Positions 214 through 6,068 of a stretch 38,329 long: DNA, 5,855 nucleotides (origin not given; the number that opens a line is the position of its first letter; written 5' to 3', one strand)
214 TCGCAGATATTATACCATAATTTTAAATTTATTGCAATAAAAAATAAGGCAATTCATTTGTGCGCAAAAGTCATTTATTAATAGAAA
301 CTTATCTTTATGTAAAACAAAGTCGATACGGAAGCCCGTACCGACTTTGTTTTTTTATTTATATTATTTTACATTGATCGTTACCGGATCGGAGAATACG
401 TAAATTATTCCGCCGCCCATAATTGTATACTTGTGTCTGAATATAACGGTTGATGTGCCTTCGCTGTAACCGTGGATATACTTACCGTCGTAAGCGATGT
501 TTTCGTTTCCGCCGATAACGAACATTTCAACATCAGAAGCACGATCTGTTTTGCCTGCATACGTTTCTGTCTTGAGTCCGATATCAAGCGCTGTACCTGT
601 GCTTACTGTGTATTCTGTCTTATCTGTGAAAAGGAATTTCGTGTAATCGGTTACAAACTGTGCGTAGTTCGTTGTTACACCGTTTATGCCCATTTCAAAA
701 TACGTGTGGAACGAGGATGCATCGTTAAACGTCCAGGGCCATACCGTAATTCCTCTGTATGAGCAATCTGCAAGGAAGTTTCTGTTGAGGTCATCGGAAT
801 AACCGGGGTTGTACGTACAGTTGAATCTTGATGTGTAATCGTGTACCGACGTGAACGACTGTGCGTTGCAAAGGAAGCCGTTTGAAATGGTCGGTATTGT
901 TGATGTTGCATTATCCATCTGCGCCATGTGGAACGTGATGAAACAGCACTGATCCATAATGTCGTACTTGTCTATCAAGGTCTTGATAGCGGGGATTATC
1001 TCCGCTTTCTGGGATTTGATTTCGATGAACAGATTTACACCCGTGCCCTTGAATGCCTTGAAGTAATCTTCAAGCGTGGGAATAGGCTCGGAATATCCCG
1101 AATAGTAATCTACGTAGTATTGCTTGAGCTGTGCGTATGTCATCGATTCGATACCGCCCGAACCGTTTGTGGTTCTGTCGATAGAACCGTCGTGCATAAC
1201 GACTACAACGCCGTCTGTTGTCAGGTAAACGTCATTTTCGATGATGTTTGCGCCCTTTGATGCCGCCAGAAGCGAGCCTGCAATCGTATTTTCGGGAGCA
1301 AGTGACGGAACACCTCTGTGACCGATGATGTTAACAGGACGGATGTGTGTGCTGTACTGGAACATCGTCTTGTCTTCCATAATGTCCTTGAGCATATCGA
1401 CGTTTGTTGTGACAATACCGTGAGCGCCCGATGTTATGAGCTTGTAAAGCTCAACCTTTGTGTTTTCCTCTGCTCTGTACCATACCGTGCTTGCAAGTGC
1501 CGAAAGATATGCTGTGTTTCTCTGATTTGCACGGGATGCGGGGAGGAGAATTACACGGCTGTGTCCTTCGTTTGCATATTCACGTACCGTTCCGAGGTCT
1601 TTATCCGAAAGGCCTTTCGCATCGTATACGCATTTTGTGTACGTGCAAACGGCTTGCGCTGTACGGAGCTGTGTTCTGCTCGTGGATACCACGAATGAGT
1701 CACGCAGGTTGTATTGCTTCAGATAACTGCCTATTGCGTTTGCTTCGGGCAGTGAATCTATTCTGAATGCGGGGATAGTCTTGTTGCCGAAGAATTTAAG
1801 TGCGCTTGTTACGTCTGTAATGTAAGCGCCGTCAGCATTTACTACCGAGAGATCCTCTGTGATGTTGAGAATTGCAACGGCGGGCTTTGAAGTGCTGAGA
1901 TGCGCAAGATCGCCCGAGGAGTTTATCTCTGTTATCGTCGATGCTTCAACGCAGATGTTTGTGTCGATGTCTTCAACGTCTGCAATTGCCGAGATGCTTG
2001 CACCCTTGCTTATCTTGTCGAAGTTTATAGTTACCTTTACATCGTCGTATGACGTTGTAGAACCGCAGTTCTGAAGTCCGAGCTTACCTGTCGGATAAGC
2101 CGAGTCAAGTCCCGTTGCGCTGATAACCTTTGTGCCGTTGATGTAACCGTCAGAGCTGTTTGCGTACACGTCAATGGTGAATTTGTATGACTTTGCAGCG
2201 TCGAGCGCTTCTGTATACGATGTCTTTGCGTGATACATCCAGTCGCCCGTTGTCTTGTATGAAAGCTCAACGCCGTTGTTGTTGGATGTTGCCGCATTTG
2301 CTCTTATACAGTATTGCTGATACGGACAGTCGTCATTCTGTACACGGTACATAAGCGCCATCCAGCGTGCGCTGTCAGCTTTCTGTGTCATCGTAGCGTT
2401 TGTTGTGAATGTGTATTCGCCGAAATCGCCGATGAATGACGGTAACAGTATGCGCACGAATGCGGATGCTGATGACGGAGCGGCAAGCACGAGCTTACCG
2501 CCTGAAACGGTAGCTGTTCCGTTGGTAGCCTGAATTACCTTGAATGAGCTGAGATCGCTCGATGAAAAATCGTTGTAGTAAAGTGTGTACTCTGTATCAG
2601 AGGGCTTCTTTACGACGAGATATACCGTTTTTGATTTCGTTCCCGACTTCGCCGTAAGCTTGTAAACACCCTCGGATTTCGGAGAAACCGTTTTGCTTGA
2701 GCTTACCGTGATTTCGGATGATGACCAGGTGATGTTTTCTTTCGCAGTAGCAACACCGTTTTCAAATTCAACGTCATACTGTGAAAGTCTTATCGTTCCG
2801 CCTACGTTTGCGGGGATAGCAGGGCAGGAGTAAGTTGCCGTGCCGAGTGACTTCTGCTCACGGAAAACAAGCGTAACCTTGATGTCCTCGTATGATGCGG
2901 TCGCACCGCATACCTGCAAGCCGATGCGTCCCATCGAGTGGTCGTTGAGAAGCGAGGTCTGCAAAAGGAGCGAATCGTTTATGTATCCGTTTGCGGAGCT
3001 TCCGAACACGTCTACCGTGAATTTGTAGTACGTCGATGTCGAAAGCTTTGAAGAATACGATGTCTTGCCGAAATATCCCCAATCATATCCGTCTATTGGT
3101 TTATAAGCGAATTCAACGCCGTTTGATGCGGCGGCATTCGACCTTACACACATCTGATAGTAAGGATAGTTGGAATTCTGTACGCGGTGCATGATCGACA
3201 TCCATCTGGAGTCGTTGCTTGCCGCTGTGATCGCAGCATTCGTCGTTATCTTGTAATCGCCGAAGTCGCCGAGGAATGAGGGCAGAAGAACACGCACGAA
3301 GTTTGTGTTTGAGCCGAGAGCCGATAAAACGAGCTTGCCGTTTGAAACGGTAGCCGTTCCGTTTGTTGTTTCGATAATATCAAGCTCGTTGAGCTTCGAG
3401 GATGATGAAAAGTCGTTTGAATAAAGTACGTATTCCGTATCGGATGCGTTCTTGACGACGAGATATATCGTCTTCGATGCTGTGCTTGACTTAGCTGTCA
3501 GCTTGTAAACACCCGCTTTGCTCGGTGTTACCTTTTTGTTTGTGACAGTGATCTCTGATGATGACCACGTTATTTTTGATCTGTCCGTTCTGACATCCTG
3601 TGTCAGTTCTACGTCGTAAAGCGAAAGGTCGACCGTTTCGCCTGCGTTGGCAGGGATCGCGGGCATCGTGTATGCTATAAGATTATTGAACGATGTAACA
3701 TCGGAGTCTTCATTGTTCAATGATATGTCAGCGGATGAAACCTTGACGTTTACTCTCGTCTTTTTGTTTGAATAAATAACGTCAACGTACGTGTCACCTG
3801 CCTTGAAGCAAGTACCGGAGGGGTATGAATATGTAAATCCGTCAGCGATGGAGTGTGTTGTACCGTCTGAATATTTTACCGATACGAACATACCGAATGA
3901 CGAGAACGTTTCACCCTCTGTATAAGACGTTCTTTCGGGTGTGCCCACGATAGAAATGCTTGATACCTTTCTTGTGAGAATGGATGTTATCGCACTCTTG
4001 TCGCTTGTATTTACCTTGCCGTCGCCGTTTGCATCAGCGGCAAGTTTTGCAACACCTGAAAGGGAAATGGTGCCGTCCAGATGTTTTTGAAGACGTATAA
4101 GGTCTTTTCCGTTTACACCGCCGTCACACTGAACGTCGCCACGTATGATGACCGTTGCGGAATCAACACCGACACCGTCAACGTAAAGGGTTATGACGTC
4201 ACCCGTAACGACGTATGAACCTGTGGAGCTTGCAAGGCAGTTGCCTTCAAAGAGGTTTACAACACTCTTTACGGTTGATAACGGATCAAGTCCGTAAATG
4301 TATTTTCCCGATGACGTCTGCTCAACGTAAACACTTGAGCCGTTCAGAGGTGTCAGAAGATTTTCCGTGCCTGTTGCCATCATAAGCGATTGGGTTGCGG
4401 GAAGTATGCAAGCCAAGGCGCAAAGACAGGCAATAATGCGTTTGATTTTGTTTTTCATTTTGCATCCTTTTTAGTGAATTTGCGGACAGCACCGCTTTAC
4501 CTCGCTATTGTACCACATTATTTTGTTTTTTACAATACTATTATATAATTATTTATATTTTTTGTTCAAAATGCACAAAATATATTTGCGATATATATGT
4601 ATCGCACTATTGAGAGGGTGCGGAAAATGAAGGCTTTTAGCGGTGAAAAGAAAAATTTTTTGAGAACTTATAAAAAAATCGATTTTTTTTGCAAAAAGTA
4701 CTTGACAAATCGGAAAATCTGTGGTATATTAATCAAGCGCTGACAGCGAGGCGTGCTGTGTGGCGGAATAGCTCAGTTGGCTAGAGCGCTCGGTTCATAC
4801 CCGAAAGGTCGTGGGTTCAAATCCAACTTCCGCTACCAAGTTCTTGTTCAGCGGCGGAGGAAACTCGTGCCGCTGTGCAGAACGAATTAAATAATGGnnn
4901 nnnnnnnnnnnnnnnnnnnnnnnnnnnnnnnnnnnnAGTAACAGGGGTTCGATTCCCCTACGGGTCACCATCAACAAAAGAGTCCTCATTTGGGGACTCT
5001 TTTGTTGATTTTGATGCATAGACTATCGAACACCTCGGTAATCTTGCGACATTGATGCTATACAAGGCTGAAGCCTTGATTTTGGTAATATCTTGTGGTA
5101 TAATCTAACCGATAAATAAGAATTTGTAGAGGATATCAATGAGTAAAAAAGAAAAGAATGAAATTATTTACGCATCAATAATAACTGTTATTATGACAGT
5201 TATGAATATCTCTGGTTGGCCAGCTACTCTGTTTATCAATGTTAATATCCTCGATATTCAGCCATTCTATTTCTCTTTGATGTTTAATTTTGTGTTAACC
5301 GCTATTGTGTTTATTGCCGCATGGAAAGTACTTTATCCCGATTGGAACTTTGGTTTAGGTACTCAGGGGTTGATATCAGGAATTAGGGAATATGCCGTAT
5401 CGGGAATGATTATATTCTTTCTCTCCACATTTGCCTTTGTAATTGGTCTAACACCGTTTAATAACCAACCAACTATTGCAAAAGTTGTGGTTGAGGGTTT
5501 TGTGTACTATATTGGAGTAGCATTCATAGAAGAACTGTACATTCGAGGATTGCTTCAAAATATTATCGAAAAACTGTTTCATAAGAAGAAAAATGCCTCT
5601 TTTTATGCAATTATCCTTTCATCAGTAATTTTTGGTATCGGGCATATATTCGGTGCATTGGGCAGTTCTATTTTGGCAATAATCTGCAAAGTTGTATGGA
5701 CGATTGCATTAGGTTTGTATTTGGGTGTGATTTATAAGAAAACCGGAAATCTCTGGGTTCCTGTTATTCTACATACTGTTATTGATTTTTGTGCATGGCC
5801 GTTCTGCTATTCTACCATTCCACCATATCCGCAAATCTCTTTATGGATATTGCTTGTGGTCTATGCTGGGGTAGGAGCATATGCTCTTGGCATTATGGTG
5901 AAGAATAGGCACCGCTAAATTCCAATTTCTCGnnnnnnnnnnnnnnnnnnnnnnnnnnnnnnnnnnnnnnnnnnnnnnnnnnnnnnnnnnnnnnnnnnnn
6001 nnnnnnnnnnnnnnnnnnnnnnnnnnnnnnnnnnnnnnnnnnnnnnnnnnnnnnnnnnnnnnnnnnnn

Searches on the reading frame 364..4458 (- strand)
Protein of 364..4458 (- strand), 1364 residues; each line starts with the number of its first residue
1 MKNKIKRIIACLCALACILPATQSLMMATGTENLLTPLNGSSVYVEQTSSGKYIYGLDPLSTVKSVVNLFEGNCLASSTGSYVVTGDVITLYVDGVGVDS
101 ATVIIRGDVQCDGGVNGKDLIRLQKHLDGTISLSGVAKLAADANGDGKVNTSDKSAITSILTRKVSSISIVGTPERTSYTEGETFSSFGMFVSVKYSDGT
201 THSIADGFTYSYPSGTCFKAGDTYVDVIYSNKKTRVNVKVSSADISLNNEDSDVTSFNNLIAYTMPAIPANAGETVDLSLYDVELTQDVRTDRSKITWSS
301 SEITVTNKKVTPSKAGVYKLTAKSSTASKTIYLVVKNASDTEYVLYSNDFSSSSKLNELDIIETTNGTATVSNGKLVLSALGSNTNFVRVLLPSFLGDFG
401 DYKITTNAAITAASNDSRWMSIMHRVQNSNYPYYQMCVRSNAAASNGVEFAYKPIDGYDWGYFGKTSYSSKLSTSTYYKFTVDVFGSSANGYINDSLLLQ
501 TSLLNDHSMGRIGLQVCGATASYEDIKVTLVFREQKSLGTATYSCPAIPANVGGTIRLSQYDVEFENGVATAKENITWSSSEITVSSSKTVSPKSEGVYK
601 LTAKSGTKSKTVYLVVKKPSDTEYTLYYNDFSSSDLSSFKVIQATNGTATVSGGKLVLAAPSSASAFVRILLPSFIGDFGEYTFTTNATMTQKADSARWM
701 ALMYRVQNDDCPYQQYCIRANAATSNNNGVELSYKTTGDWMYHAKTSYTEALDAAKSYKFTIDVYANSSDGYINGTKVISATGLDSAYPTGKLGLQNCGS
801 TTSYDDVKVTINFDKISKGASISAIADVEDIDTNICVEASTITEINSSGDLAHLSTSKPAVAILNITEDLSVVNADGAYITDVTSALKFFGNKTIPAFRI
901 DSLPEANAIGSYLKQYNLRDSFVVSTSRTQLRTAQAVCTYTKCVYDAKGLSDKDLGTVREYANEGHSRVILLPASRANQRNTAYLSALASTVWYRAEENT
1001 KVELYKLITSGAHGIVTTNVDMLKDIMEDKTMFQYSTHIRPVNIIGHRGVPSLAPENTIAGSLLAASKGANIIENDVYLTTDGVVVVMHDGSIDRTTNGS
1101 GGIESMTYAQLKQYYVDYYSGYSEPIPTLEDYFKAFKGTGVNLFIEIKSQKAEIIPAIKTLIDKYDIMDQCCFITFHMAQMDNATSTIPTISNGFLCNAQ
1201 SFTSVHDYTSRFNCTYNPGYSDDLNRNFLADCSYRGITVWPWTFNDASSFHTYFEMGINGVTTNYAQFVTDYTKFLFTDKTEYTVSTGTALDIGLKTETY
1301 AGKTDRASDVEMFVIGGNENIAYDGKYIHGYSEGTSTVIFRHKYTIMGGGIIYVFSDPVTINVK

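Call 83: search_protein_families(library=pfam, proteins=[window:364-4458:-], max_evalue=0.0001)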
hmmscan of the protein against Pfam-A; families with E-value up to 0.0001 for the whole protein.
window:364-4458:- (1364 aa): 3 families
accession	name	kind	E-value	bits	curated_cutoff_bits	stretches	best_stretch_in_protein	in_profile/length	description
PF03009.23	GDPD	-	1.1e-31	111.2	23.6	1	1047-1265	1-241/244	Glycerophosphoryl diester phosphodiesterase family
PF06439.18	3keto-disac_hyd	-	8.3e-11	42.7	26.8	1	677-809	49-186/187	3-keto-disaccharide hydrolase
PF00404.24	Dockerin_1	-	1.3e-08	35.4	22.9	1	107-157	2-52/57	Dockerin type I domain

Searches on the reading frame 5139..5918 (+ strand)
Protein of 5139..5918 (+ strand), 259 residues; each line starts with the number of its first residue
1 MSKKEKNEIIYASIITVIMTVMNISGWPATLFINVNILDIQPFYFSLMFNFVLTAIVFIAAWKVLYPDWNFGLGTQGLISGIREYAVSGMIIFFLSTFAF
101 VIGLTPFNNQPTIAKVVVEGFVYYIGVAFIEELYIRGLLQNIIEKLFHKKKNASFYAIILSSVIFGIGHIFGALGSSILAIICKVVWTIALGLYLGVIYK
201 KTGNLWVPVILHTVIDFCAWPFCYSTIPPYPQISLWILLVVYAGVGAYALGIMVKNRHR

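Call 14: search_protein_families(library=pfam, proteins=[window:5139-5918:+], max_evalue=0.01)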
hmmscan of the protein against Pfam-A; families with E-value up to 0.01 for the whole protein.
window:5139-5918:+ (259 aa): 1 family
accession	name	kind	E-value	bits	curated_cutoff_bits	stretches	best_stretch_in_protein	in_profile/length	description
PF02517.21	Rce1-like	-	1.6e-19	70.4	22.4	1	117-217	5-92/93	Type II CAAX prenyl endopeptidase Rce1-like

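Call 96: find_homologous_proteins(query=window:5139-5918:+, max_evalue=1e-20)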
Query window:5139-5918:+ (259 aa): 209 proteins with E <= 1e-20 among 993 candidates; the best 120 are listed.
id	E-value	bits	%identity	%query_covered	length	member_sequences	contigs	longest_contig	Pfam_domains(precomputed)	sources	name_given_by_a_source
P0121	2.6e-157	540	97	100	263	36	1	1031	PF02517.22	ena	-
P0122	1.4e-155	535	96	100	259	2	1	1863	PF02517.22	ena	-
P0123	6.0e-150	516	91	100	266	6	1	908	PF02517.22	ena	-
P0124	4.6e-142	490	86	100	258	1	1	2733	PF02517.22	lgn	-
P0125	5.2e-132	458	81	98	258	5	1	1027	PF02517.22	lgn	-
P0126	4.6e-131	454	77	100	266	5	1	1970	PF02517.22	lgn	-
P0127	2.3e-129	449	79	98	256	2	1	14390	PF02517.22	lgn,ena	-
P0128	2.7e-127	442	75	100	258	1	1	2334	PF02517.22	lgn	-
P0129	4.4e-125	435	75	98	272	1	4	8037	PF02517.22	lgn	-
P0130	8.3e-119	414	71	100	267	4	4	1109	PF02517.22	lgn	-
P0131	1.6e-118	413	71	100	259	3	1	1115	PF02517.22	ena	-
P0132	2.0e-116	406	68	100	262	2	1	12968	PF02517.22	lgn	-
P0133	2.1e-116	406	70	99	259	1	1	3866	PF02517.22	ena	-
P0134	2.8e-116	406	70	99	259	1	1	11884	PF02517.22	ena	-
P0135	6.1e-116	405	70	99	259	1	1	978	PF02517.22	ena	-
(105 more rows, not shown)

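Call 97: find_encoding_contigs(protein=P0129, flank=8000, max_places=4)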
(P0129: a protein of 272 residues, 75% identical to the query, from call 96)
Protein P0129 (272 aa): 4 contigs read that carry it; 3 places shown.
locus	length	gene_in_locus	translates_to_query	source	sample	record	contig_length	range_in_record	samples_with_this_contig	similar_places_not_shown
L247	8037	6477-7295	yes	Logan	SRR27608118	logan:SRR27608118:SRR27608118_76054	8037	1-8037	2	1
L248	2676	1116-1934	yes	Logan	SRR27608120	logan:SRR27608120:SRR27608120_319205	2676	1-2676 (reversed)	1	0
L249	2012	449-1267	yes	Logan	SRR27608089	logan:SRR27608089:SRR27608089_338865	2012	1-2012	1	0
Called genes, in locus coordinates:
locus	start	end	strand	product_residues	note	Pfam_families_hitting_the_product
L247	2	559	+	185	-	?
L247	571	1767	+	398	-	-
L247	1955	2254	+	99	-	-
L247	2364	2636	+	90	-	-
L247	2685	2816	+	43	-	-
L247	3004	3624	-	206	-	PF02660:G3P_acyltransf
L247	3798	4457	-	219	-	PF00027:cNMP_binding, PF13545:HTH_Crp_2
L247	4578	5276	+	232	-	PF00037:Fer4 (weak), PF12797:Fer4_2 (weak), PF12837:Fer4_6, PF13237:Fer4_10, PF14697:Fer4_21, PF12838:Fer4_7, PF13187:Fer4_9 (weak), PF27217:AF_0155, +1 more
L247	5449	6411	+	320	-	PF00561:Abhydrolase_1, PF12146:Hydrolase_4 (weak)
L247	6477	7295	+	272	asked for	PF02517:Rce1-like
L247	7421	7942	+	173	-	PF12641:Flavodoxin_3, PF12724:Flavodoxin_5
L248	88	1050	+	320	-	PF00561:Abhydrolase_1, PF12146:Hydrolase_4 (weak)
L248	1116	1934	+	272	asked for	PF02517:Rce1-like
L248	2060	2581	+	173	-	PF12641:Flavodoxin_3, PF12724:Flavodoxin_5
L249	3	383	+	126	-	?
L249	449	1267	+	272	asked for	PF02517:Rce1-like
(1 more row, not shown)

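Call 98: find_encoding_contigs(protein=P0127, flank=6000, max_places=3)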
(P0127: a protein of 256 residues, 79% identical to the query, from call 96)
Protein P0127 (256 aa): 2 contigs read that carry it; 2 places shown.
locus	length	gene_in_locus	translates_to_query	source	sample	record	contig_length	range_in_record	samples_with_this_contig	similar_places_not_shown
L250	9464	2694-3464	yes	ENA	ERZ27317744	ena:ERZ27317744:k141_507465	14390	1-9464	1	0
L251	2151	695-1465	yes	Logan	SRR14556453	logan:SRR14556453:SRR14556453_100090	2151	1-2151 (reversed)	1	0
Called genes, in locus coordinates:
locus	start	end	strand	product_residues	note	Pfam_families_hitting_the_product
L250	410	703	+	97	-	-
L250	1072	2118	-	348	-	PF02661:Fic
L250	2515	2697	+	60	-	-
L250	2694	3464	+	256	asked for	PF02517:Rce1-like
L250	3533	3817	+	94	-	PF06949:DUF1292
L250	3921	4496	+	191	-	PF12917:YfbR-like, PF13023:HD_3, PF01966:HD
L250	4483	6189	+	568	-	PF00128:Alpha-amylase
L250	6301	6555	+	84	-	-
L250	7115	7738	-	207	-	PF00440:TetR_N, PF21303:TetR_C_39 (weak)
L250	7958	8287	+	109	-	PF02036:SCP2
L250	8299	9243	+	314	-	PF00326:Peptidase_S9 (faint), PF02129:Peptidase_S15, PF02230:Abhydrolase_2 (faint), PF00561:Abhydrolase_1, PF03959:FSH1 (faint), PF12146:Hydrolase_4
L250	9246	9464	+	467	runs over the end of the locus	PF00668:Condensation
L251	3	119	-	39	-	?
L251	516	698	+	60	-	-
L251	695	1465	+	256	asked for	PF02517:Rce1-like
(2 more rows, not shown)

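Call 114: search_protein_families(library=phrogs, proteins=[window:5139-5918:+], max_evalue=0.00001)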
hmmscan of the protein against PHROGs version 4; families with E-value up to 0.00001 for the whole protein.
window:5139-5918:+ (259 aa): 0 families
